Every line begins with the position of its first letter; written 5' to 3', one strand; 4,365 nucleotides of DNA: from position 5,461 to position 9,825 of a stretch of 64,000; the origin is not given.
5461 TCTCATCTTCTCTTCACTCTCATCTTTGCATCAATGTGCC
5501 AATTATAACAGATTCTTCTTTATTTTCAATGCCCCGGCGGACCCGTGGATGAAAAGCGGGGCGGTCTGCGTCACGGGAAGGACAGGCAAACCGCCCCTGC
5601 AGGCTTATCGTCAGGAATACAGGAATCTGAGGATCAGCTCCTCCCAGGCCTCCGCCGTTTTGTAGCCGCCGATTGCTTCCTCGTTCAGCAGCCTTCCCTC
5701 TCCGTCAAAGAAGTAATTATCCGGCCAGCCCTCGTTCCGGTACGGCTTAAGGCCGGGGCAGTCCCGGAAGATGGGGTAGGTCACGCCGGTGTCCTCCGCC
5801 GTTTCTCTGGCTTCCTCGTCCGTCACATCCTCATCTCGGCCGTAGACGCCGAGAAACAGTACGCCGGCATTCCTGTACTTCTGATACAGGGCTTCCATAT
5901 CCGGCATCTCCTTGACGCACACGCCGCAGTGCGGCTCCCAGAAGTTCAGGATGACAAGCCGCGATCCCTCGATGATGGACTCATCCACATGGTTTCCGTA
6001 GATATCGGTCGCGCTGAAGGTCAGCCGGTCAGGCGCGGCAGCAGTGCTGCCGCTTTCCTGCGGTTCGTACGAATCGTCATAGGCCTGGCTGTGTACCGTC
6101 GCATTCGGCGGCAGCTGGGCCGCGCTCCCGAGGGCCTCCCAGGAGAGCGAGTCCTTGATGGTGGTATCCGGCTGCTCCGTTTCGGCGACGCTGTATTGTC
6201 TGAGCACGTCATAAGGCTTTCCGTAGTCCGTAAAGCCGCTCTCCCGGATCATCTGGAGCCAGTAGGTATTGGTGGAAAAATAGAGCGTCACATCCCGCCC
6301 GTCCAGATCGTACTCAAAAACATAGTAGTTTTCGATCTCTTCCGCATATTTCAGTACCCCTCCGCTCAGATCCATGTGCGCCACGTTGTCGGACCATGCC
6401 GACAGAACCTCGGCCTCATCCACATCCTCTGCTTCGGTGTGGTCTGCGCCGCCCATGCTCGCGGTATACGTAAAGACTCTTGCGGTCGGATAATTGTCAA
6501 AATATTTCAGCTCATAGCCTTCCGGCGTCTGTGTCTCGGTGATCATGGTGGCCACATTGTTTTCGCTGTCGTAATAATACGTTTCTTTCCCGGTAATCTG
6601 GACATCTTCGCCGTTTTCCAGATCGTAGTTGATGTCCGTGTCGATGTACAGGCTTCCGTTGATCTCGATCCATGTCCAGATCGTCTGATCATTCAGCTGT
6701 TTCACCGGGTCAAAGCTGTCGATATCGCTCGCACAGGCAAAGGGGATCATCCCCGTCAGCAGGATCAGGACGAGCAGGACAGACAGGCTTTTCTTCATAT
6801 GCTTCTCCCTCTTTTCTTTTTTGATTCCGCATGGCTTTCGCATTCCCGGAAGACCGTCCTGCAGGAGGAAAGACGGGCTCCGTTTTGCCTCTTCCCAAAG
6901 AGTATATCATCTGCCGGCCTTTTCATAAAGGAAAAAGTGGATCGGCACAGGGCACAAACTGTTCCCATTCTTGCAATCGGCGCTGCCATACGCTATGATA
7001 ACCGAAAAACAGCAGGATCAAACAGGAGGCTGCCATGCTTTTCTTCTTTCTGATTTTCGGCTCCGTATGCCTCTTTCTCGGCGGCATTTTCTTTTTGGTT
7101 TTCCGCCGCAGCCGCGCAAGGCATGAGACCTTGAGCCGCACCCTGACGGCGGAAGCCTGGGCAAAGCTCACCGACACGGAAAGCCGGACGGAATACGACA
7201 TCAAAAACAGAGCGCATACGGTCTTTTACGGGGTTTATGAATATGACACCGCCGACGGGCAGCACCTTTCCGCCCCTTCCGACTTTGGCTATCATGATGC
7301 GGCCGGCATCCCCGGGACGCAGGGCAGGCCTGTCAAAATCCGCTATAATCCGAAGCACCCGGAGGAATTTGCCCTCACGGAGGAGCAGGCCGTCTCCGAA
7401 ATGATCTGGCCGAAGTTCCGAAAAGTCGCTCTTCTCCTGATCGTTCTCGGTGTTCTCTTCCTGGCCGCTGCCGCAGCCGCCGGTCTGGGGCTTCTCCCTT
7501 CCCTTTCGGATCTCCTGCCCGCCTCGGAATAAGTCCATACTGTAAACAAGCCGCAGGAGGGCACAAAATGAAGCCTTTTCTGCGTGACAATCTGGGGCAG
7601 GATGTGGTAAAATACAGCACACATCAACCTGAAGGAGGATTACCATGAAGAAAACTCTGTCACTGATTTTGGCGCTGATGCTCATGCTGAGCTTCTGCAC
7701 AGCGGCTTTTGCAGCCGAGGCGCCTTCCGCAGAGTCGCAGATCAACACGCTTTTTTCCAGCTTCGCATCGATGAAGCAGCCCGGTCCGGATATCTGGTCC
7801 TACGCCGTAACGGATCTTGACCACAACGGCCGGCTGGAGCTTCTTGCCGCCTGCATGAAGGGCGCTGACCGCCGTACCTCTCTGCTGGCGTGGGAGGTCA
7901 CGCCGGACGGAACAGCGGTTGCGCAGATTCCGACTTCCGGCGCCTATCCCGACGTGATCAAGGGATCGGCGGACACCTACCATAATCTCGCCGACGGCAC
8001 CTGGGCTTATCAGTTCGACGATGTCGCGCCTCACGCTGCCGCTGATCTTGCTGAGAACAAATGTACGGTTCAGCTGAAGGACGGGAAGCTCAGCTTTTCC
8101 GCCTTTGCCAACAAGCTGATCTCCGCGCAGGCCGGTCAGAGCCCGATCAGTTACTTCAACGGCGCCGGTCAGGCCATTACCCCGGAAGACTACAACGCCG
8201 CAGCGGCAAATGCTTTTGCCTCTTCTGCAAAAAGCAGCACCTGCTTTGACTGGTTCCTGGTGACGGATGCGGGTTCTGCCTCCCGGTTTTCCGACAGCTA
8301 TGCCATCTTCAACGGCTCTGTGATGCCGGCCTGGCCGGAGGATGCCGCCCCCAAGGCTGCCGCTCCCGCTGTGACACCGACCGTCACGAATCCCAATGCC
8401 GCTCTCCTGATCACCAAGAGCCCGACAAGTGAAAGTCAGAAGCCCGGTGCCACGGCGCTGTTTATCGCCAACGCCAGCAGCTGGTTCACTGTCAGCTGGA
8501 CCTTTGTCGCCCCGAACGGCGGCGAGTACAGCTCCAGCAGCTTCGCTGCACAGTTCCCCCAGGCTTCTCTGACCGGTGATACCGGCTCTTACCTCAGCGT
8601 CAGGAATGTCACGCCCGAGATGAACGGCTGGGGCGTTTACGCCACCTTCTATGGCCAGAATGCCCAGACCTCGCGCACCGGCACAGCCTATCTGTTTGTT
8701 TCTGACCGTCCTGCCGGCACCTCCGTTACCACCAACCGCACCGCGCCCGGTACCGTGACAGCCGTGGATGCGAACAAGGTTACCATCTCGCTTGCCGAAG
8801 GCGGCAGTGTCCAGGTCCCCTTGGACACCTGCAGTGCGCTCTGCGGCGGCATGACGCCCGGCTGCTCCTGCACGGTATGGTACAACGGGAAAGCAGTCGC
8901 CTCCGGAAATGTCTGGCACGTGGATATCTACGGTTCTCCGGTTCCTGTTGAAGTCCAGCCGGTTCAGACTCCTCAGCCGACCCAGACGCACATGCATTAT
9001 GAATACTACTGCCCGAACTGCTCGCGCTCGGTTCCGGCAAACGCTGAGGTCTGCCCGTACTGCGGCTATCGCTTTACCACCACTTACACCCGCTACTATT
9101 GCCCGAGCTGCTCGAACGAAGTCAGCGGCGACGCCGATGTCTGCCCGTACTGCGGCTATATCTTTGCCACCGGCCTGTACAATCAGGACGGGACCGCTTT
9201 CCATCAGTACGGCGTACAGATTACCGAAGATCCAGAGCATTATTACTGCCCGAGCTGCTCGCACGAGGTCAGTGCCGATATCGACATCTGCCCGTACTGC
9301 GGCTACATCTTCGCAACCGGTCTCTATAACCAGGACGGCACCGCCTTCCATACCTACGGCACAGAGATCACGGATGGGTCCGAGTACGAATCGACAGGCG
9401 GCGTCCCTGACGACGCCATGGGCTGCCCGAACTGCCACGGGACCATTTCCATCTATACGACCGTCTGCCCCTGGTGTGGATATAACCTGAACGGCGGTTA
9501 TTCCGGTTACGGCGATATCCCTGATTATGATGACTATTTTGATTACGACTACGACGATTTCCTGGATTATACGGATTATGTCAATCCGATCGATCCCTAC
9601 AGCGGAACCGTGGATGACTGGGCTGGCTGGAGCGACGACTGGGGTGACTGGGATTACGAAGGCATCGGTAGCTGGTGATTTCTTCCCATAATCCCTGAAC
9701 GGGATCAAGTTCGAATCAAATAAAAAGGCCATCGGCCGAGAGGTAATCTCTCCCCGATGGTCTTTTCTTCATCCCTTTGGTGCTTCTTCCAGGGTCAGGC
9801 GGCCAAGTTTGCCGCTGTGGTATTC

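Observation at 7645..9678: Secreted protein with four tandem zinc-ribbon modules and an Asp/Tyr/Trp-rich tail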

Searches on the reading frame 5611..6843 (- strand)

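Call 4: search_protein_families(library=pfam, proteins=[window:5611-6843:-], max_evalue=1)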
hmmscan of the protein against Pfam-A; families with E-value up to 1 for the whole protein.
window:5611-6843:- (410 aa): 6 families
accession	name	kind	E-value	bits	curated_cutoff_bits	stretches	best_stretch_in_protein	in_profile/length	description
PF00578.27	AhpC-TSA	-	2.2e-12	47.4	26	1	272-361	7-89/124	AhpC/TSA family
PF08534.16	Redoxin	-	6.7e-09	36.1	26.6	1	279-361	14-93/148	Redoxin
PF00255.25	GSHPx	-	0.00018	21.5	27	1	275-362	3-93/108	Glutathione peroxidase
PF00085.26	Thioredoxin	-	0.00096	19.6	23.5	1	287-333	11-56/103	Thioredoxin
PF13905.12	Thioredoxin_8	-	0.0034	18.1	27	1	295-333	2-41/94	Thioredoxin-like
PF13098.12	Thioredoxin_2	-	0.012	16.4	27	1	294-403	5-103/104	Thioredoxin-like domain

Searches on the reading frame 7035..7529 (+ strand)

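Call 4: search_protein_families(library=pfam, proteins=[window:7035-7529:+], max_evalue=1)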
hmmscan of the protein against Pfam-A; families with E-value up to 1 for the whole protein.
window:7035-7529:+ (165 aa): 2 families
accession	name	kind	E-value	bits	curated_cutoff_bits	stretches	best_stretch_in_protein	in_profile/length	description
PF12158.14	DUF3592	-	1.4e-08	35.7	25.3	1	43-115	3-80/84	Domain of unknown function (DUF3592)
PF07332.16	Phage_holin_3_6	-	0.061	13.8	28.4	0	5-37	72-105/116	Putative Actinobacterial Holin-X, holin superfamily III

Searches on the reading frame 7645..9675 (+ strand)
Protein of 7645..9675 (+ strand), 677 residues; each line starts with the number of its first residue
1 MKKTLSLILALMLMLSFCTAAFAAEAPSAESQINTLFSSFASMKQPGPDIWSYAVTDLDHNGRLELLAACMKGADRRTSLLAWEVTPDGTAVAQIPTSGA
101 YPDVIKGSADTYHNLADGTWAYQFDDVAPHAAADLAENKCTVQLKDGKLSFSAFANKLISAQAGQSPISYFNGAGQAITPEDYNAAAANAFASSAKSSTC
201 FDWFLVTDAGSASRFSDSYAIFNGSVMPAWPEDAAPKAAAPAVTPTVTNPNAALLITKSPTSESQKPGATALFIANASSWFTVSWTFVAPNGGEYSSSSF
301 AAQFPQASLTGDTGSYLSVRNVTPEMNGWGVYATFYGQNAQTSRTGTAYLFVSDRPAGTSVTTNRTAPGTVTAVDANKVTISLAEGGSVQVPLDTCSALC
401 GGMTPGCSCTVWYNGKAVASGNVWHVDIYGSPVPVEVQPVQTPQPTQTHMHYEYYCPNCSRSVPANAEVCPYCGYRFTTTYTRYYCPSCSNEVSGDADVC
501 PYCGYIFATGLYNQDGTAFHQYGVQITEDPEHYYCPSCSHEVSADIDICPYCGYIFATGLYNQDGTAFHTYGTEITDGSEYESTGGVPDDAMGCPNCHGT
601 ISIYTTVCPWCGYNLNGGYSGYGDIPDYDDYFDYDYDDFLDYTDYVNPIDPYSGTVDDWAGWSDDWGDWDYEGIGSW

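Call 4: search_protein_families(library=pfam, proteins=[window:7645-9675:+], max_evalue=1)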
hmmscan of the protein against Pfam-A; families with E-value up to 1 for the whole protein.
window:7645-9675:+ (677 aa): 16 families
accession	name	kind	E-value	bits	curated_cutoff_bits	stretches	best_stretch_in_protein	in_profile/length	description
PF10571.15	UPF0547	-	4.4e-25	87.9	29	4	456-477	3-24/26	Uncharacterised protein family UPF0547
PF12773.13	DZR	-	6e-16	58.8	27.3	3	456-504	1-45/45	Double zinc ribbon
PF13240.11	Zn_Ribbon_1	-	2.3e-13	49.9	25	3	455-476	1-22/23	zinc-ribbon domain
PF13248.11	Zn_ribbon_3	-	1e-12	47.5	27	3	453-477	2-26/26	zinc-ribbon domain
PF24460.1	DUF7575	-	5.9e-12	45.2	28.5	4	535-553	6-24/28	Domain of unknown function (DUF7575)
PF18912.6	DZR_2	-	8.4e-09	35.6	27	3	453-477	21-46/56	Double zinc ribbon domain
PF17032.10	Zn_ribbon_15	-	9.5e-09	36.4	28.9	3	528-553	48-73/73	zinc-ribbon family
PF18450.7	zf_C2H2_6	-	2.2e-05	24.7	39.2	1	466-479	1-14/28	Zinc Finger domain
PF01155.25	HypA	-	2.7e-05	24.6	28.9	1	515-553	53-93/112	Hydrogenase/urease nickel incorporation, metallochaperone, hypA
PF07191.17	Zn_ribbon_6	-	0.00029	21.2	25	1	470-504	3-36/67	Double zinc ribbon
PF14446.12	Prok-RING_1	-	0.0005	20.4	29.1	2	481-506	2-29/54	Prokaryotic RING finger family 1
PF25164.1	CoiA_N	-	0.0082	16.1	26.3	2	531-542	16-27/50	Competence protein CoiA, N-terminal domain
PF22747.2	Zn_ribbon_DUF2089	-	0.019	15.5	27.6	2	470-501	1-30/32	DUF2089 zinc ribbon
PF07076.17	DUF1344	-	0.023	14.9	23.1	1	369-413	6-47/60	Protein of unknown function (DUF1344)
PF14369.11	Zn_ribbon_19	-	0.13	12.9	30.8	2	454-478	3-32/35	zinc-ribbon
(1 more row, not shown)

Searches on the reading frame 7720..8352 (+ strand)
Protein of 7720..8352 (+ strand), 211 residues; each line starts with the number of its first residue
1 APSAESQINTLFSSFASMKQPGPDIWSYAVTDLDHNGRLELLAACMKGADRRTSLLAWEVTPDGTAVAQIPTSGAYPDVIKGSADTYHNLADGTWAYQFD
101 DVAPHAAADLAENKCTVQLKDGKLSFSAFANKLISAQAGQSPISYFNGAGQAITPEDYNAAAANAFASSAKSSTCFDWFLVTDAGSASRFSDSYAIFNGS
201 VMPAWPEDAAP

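Call 46: search_solved_structures(query=A3, max_evalue=1)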
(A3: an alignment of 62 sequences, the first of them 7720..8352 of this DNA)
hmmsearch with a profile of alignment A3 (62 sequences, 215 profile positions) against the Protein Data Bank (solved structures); distinct sequences matched with E-value up to 1: 2.
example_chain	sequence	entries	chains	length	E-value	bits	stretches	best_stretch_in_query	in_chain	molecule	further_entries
9etn_A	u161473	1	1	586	0.055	16.4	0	26-45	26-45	Cartilage acidic protein 1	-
2cs7_A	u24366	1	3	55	0.94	12.3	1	82-112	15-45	pneumococcal histidine triad A protein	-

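Call 51: predict_structure(alignment_id=A3)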
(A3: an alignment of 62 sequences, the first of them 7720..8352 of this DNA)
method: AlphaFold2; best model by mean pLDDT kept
length: 211 residues; sequences in the alignment: 62
mean_pLDDT: 93.6   pTM: 0.89
mean pLDDT of the five models: 93.6, 92.8, 92.1, 92.1, 92.1
residues with pLDDT >= 90: 176; 70-90: 29; 50-70: 3; < 50: 3
segments of 3 or more residues with pLDDT < 50: none
pLDDT, mean of each block of 10 residues (from residue 1): 96 97 94 98 91 95 98 93 97 97 85 96 95 87 93 97 96 98 97 98 71 47
secondary structure, 60 per line:
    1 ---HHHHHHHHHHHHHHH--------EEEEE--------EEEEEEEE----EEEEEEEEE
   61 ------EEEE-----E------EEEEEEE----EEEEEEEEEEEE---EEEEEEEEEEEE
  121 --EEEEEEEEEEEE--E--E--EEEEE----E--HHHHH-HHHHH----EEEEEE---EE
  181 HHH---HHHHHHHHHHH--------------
elements in order: H4-18 E27-31 E40-47 E52-60 E67-70 E83-89 E94-105 E109-120 E123-134 E143-147 H155-159 H161-165 E170-175 H187-197

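Call 53: fold_search(model_id=the predicted structure, library=pdb)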
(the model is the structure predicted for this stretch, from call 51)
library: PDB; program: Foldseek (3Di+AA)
matches with E <= 10: 1225; with E <= 0.001: 0
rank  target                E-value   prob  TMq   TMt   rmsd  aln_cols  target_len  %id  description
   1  6ue4_B                7.7e-03  0.35  0.17  0.11  15.4       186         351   12  ShyA Endopeptidase from Vibrio cholerae (Closed form) (released 2020-05-27)
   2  6ue4_A                8.1e-03  0.41  0.17  0.11  15.7       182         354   12  ShyA Endopeptidase from Vibrio cholerae (Closed form) (released 2020-05-27)
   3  9o04_C                1.7e-02  0.47  0.21  0.13  13.0       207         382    9  CryoEM structure of the FBXO42-CCDC6-PP2Ac degradasome (released 2026-01-21)
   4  6q4x_A                1.8e-02  0.85  0.28  0.21   8.2       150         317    9  Structure of MPT-2, a GDP-Man-dependent mannosyltransferase from Leishmania mexicana (released 2019-09-18)
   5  2oxb_A                2.1e-02  0.87  0.28  0.13   9.7       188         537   11  Crystal structure of a cell-wall invertase (E203Q) from Arabidopsis thaliana in complex with sucrose (released 2008-01-22)
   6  5uam_B                2.7e-02  0.33  0.16  0.09  17.5       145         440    9  Structure of a new family of Polysaccharide lyase PL25-Ulvanlyase. (released 2017-03-29)
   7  6q4z_A                3.0e-02  0.72  0.29  0.21  13.2       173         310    7  Structure of an inactive variant (D94N) of MPT-2, a GDP-Man-dependent mannosyltransferase from Leishmania mexicana, in (released 2019-09-25)
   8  9h8i                  3.3e-02  0.80  0.26  0.15   9.4       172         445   10  Crystallization of B. licheniformis levanase (released 2025-04-30)
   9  8ub5                  4.1e-02  0.90  0.31  0.20   9.4       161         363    9  The Apo NanH structure from Clostridium perfringens (released 2024-09-04)
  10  5uas_A                4.6e-02  0.30  0.16  0.09  17.6       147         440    9  Structure of a new family of Polysaccharide lyase PL25-Ulvanlyase bound to -[GlcA(1-4)Rha3S]- (released 2017-03-29)
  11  5uam_A                4.6e-02  0.25  0.16  0.09  17.5       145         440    9  Structure of a new family of Polysaccharide lyase PL25-Ulvanlyase. (released 2017-03-29)
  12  7fik_E                5.1e-02  0.51  0.24  0.06   8.1       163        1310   15  The cryo-EM structure of the CR subunit from X. laevis NPC (released 2022-11-09)
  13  2wiq_B                6.0e-02  0.35  0.22  0.21  10.9       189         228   10  Fluorescent protein KillerRed in the native state (released 2009-08-11)
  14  6h0a                  6.0e-02  0.28  0.17  0.12  12.1       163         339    6  Serum paraoxonase-1 by directed evolution with the L69G/H115W/H134R/F222S/T332S mutations (released 2019-07-17)
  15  5yvf_B                6.0e-02  0.12  0.15  0.11  20.1       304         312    8  Crystal structure of BFA1 (released 2018-08-08)
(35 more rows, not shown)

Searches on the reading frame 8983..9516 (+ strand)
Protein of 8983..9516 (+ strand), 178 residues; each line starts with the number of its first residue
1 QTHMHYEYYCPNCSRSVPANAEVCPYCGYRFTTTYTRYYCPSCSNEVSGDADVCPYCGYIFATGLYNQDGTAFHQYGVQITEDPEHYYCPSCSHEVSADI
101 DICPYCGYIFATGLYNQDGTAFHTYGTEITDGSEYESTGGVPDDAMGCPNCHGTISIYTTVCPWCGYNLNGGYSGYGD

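Call 75: search_solved_structures(query=window:8983-9516:+, max_evalue=1, show_alignments=2)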
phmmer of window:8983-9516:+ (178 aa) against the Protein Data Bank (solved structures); distinct sequences matched with E-value up to 1: 23.
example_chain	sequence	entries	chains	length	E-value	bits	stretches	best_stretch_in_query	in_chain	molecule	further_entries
2a1k_A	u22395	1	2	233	0.0029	20.7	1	36-75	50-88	gp32 single stranded DNA binding protein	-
2atq_B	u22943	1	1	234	0.0029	20.7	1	36-75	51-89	gp32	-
1gpc_A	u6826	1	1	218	0.0034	20.5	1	36-72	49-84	PROTEIN (CORE GP32)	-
8gme_A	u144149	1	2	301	0.0063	19.6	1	36-72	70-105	gp32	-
6htj_A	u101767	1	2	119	0.028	17.5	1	23-100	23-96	Nucleic-acid-binding protein containing a Zn-ribbon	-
7d86_A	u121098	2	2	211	0.12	15.4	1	40-110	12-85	PHD finger protein 14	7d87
1z2q_A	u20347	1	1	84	0.12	15.4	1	20-51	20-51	LM5-1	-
1ffk_W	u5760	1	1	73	0.12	15.4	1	84-119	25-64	RIBOSOMAL PROTEIN L37AE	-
7d8a_A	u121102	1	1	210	0.15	15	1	40-110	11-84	PHD finger protein 14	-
1iu5_A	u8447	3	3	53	0.41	13.7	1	53-94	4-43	rubredoxin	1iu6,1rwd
9fhl_a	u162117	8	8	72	0.46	13.5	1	8-59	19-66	aS34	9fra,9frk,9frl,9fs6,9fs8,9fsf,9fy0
9e6q_Ai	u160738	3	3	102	0.5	13.4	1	85-134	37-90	Large ribosomal subunit protein eL43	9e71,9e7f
9sra_Bg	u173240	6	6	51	0.53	13.3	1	5-31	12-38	Large ribosomal subunit protein eL40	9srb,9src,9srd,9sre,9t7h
5xyi_a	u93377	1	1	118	0.68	12.9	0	21-44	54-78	40S ribosomal protein S26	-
7n80_A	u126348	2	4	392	0.86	12.6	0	9-40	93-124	Phosphatidylinositol 5-phosphate 4-kinase type-2 beta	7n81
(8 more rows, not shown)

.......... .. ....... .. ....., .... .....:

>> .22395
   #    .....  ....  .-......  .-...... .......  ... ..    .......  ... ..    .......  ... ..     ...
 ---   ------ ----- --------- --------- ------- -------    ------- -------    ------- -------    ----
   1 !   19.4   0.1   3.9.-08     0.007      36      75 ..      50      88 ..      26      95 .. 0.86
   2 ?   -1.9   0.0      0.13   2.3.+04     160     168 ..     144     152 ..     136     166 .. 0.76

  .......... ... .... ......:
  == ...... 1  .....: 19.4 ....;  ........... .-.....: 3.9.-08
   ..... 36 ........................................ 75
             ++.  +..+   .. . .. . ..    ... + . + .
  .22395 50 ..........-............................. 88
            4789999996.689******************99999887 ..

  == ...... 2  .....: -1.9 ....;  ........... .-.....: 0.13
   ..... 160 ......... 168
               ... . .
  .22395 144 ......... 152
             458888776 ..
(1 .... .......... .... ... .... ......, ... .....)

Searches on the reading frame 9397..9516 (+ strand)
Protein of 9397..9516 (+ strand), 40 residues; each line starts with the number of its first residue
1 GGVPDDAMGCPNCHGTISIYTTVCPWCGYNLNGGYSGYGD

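Call 54: search_protein_representatives(alignment_id=A2)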
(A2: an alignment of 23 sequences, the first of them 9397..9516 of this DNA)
Query: 23 sequences, 40 profile positions. Proteins with E-value up to 0.001 (for the whole library): 6983; up to 1e-10: 400; up to 1e-30: 7. The best 150 are listed.
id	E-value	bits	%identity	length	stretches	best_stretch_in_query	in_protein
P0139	7.2e-41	153.6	-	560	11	14-39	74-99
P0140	5.6e-39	147.6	-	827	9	11-36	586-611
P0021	1.4e-38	146.3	-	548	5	8-39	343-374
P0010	1.6e-35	136.5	-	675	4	7-39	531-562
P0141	1.6e-34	133.3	-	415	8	13-39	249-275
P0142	1.7e-32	126.9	-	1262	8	3-39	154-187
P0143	5.4e-31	122.0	-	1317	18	12-37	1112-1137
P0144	2.6e-30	119.8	-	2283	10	14-39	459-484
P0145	3.8e-29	116.1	-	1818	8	14-37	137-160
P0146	4.9e-29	115.8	-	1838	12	17-39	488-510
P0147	2.8e-28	113.4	-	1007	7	16-39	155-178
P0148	1.1e-27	111.4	-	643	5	11-39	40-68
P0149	8.6e-27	108.6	-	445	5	12-37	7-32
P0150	2.8e-26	106.9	-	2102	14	15-35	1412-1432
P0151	6.4e-26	105.8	-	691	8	17-39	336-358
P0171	3.2e-22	93.9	-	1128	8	13-37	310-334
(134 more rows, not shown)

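Call 79: search_protein_families(library=pfam, max_evalue=0.001, proteins=[P0171])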
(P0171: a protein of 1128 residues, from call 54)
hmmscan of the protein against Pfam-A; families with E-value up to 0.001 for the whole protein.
P0171 (1128 aa): 7 families
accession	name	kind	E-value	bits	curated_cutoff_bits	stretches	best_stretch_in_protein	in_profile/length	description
PF12773.13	DZR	-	8.4e-25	87.1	27.3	3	406-457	1-44/45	Double zinc ribbon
PF13240.11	Zn_Ribbon_1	-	4e-19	68.2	25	0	406-426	2-22/23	zinc-ribbon domain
PF13248.11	Zn_ribbon_3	-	2e-17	62.4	27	2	439-458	4-23/26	zinc-ribbon domain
PF17032.10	Zn_ribbon_15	-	1.5e-09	38.9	28.9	0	503-524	52-73/73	zinc-ribbon family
PF10571.15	UPF0547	-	5.7e-07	30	29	0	506-524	3-21/26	Uncharacterised protein family UPF0547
PF18912.6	DZR_2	-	8.8e-07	29.1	27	0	404-458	8-56/56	Double zinc ribbon domain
PF03966.22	Trm112p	-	1.4e-05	25.3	22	0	418-510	8-32/40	Trm112p-like protein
